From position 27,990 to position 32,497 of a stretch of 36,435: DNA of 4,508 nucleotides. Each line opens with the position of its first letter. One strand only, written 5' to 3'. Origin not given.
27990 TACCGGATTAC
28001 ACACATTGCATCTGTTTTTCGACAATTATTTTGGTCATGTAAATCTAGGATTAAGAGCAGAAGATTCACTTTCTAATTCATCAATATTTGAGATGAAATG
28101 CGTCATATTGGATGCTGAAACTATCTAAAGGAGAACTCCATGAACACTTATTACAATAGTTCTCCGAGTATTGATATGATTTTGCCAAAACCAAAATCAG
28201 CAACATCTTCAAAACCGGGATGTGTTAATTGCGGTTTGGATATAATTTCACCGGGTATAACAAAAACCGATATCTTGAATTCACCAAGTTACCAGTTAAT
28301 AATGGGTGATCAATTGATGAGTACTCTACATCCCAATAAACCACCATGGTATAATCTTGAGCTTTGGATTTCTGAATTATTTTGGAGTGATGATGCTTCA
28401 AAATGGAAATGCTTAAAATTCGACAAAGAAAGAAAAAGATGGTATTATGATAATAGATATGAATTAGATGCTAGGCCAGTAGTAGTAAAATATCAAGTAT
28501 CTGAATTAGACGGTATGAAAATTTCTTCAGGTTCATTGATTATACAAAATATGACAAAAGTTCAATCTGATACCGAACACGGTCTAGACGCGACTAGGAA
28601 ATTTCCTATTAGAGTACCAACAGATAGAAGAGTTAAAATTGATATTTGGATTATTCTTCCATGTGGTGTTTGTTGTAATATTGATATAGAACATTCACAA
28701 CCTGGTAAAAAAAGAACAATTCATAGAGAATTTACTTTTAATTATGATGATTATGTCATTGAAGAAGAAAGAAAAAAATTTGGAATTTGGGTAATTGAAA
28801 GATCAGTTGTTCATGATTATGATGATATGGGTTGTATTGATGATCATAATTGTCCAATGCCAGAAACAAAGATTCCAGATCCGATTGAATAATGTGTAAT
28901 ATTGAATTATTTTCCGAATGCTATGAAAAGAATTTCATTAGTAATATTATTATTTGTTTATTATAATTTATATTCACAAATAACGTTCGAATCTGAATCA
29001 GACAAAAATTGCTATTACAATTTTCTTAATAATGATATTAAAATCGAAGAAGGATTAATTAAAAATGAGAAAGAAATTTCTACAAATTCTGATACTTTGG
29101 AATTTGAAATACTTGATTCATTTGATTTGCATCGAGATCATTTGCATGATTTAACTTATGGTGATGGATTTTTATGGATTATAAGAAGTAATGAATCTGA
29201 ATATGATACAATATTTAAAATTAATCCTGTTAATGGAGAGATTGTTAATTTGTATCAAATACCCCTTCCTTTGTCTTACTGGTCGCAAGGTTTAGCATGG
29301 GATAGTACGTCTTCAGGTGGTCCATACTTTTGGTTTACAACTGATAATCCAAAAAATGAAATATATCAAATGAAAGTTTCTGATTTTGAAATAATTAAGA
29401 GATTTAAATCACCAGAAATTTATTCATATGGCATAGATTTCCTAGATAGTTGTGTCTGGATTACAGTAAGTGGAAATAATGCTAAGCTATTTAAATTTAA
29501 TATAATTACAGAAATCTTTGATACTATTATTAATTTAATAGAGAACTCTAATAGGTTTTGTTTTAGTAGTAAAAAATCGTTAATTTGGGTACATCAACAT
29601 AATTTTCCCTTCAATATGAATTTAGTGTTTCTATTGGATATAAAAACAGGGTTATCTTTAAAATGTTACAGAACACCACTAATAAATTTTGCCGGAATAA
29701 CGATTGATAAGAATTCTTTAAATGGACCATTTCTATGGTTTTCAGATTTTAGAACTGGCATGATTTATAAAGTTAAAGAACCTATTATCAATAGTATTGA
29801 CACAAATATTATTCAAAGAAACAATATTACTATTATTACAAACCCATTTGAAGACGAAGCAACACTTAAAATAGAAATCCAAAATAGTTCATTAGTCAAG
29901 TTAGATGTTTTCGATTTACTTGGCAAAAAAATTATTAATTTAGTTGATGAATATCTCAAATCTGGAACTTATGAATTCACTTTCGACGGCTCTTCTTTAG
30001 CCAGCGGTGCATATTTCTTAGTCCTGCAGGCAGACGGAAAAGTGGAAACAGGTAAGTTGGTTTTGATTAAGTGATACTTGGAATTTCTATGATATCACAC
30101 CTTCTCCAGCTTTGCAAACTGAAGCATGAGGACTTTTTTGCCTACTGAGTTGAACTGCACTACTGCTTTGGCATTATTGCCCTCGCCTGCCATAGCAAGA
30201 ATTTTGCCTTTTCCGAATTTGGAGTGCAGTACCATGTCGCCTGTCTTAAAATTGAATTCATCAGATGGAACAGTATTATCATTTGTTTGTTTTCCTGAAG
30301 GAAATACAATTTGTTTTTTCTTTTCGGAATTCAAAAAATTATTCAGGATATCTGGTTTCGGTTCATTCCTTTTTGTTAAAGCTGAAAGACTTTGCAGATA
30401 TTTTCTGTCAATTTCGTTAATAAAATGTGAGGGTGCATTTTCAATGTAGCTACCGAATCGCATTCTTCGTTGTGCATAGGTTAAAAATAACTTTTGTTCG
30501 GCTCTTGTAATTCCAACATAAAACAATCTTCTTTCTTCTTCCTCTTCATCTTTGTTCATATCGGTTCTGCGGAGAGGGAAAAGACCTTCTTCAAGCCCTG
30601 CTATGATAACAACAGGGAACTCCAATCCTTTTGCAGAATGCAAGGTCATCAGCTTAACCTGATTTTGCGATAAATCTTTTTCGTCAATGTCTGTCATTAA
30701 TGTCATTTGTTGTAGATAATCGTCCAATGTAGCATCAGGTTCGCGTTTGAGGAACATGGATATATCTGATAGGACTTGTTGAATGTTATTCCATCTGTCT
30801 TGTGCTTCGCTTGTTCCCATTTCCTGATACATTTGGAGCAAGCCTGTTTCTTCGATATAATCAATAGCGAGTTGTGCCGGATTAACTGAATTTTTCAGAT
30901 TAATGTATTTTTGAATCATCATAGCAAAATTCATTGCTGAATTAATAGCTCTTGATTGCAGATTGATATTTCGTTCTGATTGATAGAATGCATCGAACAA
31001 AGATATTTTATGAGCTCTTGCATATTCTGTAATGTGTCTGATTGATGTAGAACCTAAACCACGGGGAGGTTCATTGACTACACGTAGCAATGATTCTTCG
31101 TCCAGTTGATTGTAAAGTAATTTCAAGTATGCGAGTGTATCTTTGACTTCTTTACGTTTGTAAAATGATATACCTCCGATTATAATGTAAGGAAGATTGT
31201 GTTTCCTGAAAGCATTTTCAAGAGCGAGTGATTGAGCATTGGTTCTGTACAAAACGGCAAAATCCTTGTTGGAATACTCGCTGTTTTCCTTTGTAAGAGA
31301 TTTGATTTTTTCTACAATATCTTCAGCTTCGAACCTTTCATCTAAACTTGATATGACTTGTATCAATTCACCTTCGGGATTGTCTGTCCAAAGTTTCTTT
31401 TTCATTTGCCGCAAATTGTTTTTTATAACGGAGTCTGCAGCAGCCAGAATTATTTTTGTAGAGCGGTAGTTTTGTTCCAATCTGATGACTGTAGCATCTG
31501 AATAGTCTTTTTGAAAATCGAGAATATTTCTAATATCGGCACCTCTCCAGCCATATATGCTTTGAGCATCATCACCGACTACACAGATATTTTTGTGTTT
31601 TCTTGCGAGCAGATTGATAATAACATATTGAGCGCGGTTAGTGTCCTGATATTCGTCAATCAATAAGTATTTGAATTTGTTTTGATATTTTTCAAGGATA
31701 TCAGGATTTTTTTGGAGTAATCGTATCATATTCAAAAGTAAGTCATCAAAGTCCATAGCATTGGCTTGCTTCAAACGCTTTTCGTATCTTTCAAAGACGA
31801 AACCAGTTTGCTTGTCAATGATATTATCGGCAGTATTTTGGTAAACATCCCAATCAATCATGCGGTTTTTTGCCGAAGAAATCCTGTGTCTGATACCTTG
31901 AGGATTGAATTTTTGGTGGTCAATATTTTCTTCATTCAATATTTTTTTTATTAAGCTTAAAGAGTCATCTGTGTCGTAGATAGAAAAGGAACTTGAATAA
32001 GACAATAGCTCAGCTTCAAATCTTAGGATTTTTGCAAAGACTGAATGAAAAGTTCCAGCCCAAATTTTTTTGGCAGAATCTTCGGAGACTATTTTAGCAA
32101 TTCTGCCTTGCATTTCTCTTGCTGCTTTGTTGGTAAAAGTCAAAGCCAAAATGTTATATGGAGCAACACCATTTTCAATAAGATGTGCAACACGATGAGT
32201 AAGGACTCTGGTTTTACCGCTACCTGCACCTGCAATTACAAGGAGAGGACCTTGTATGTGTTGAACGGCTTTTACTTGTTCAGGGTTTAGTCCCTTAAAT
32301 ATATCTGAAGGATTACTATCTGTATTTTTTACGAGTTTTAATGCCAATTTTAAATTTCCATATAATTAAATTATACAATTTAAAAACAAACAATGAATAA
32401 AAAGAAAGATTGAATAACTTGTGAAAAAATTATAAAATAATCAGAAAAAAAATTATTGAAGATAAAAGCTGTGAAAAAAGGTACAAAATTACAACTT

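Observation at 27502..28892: Translationally coupled pair of family-less cytoplasmic proteins (204 aa + 250 aa) heading an operon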

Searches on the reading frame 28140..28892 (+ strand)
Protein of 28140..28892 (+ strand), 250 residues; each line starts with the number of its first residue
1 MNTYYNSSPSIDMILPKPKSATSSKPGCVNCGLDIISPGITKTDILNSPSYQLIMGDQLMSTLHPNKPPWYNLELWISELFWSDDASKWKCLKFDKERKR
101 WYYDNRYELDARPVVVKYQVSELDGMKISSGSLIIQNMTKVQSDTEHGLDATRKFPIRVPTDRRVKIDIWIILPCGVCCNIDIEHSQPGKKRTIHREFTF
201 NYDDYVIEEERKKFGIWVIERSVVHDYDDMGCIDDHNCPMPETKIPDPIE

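Call 4: search_protein_families(library=pfam, proteins=[window:28140-28892:+], max_evalue=1)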
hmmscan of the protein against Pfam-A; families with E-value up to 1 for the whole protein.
window:28140-28892:+ (250 aa): 0 families

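Call 5: search_protein_families(library=ncbifam, proteins=[window:28140-28892:+], max_evalue=1)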
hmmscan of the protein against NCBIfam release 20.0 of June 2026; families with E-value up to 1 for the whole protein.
window:28140-28892:+ (250 aa): 0 families

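Call 6: search_protein_families(library=padloc, proteins=[window:28140-28892:+], max_evalue=1)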
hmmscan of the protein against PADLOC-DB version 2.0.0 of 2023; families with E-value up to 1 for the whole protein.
window:28140-28892:+ (250 aa): 0 families

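Call 7: search_protein_families(library=phrogs, proteins=[window:28140-28892:+], max_evalue=1)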
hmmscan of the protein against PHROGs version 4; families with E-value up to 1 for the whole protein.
window:28140-28892:+ (250 aa): 0 families

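Call 9: search_solved_structures(query=window:28140-28892:+, max_evalue=10)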
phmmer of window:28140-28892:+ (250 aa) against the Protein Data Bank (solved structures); distinct sequences matched with E-value up to 10: 2.
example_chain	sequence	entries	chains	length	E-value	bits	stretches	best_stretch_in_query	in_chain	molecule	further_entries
6yf9_AA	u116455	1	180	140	0.051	16.1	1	9-57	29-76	coat protein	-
5m5j_A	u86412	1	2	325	2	10.9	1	26-76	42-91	Thioredoxin reductase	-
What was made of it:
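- Tried and rejected: I considered this because of short contigs, Lys-rich tails and a weak ssRNA-phage coat hit for B (E 0.051, call 9).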

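Call 11: find_homologous_proteins(query=window:28140-28892:+, max_evalue=0.01)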
Query window:28140-28892:+ (250 aa): 5 proteins with E <= 0.01 among 52 candidates.
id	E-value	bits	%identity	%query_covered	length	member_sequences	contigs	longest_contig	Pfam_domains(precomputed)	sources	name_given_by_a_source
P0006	1.4e-163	561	100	95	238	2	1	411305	-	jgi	jgi:hypothetical protein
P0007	1.8e-111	390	67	99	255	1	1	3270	-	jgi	-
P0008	2.7e-61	225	48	97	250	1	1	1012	-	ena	-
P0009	1.4e-17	82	76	20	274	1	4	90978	-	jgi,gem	-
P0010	1.8e-13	68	84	17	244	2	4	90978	-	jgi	-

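Call 15: find_encoding_contigs(protein=P0007, flank=8000, max_places=4)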
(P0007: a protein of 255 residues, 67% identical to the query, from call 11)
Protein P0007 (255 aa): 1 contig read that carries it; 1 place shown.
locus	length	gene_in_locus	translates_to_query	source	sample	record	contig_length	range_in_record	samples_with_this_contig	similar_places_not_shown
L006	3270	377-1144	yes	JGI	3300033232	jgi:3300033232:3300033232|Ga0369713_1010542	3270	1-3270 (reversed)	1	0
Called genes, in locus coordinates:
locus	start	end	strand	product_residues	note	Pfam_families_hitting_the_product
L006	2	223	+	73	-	?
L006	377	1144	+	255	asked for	-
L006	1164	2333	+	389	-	PF18962:Por_Secre_tail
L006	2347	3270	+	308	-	?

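Call 66: search_protein_families(library=pfam, proteins=[P0009, P0010], max_evalue=1)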
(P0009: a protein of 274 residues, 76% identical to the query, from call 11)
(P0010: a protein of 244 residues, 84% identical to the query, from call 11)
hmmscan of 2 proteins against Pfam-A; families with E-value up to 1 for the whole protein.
P0009 (274 aa): 0 families

P0010 (244 aa): 0 families

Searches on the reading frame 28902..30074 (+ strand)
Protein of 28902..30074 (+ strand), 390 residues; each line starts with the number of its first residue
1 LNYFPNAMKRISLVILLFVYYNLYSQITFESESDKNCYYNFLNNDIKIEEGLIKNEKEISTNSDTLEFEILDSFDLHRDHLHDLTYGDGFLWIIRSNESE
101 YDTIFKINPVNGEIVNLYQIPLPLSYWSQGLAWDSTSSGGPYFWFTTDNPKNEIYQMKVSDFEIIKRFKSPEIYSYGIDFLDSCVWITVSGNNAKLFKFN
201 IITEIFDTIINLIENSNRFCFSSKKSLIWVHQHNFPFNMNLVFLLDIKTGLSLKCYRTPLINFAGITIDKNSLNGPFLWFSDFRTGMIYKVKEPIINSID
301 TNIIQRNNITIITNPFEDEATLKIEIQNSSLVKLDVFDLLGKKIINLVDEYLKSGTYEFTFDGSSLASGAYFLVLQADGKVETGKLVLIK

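Call 4: search_protein_families(library=pfam, proteins=[window:28902-30074:+], max_evalue=1)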
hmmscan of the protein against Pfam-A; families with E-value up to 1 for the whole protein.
window:28902-30074:+ (390 aa): 3 families
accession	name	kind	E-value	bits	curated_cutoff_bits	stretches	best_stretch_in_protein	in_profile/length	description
PF18962.6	Por_Secre_tail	-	5.9e-08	33.3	27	1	314-387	4-74/75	Secretion system C-terminal sorting domain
PF21959.2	DUF6923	-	0.044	14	27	1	80-160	133-204/234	Repeat of unknown function (DUF6923)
PF13860.13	FlgD_ig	-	0.14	12.6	27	1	317-378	7-76/79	FlgD Ig-like domain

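Call 5: search_protein_families(library=ncbifam, proteins=[window:28902-30074:+], max_evalue=1)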
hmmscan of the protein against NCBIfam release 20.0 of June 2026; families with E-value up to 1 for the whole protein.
window:28902-30074:+ (390 aa): 3 families
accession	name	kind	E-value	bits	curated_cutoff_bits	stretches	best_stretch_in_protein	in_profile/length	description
TIGR04183.1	Por_Secre_tail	domain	4.4e-09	36.2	23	1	313-387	3-70/72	T9SS type A sorting domain-containing protein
NF038113.1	T9SSA_dep_M36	equivalog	9.2e-07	27.4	885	1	298-388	782-868/869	T9SS-dependent M36 family metallopeptidase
NF052323.1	T9SSA_dep_M6i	equivalog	0.00018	19.6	600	1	290-380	939-1029/1043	T9SS-dependent M6-like inactivated metalloprotease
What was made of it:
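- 28902..30074 (+): Gene C: exported propeller-like protein with a T9SS C-terminal sorting domain. The likely true start is ATG 28923 (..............). Proposed cognate immunity-like partner of B. Por_Secre_tail / TIGR04183 at residues 313-387 (calls 4, 5).
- On T9SS type A cargo (gene C): PF18962 at E 5.9e-8 and TIGR04183 at E 4.4e-9, residues 313-387 (calls 4, 5).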

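Call 6: search_protein_families(library=padloc, proteins=[window:28902-30074:+], max_evalue=1)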
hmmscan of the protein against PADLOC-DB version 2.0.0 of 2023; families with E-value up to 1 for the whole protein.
window:28902-30074:+ (390 aa): 0 families

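Call 7: search_protein_families(library=phrogs, proteins=[window:28902-30074:+], max_evalue=1)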
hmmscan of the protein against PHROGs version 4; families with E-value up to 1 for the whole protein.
window:28902-30074:+ (390 aa): 0 families

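Call 101: search_solved_structures(query=window:28902-30071:+, max_evalue=1)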
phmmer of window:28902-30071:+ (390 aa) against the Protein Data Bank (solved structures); distinct sequences matched with E-value up to 1: 1.
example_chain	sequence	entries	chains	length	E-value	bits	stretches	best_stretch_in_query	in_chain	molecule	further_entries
3nqh_A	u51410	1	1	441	0.69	12.2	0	328-379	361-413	Glycosyl hydrolase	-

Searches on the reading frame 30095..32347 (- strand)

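Call 34: search_protein_families(library=pfam, proteins=[window:30095-32347:-], max_evalue=0.00001)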
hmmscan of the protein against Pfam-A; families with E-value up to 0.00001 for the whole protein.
window:30095-32347:- (750 aa): 7 families
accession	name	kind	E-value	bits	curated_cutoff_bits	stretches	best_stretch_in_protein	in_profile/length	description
PF00580.27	UvrD-helicase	-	8.2e-94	314.7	23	1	20-282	1-270/271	UvrD/REP helicase N-terminal domain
PF13361.12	UvrD_C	-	9.7e-76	255.9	25.6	1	288-626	1-349/350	UvrD-like helicase C-terminal domain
PF13245.12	AAA_19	-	8.6e-23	81.4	25.1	1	26-266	3-132/134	AAA domain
PF13538.12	UvrD_C_2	-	3.2e-10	40.1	27.4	1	566-622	4-51/52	UvrD-like helicase C-terminal domain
PF13604.12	AAA_30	-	1.1e-08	35.5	27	0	20-83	2-66/191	AAA domain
PF01443.25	Viral_helicase1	-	1.8e-08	34.9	21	0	548-621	161-225/228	Viral superfamily 1 RNA helicase core domain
PF21196.3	PcrA_UvrD_tudor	-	2.3e-08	34.2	23.9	1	703-749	2-48/48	PcrA/UvrD tudor domain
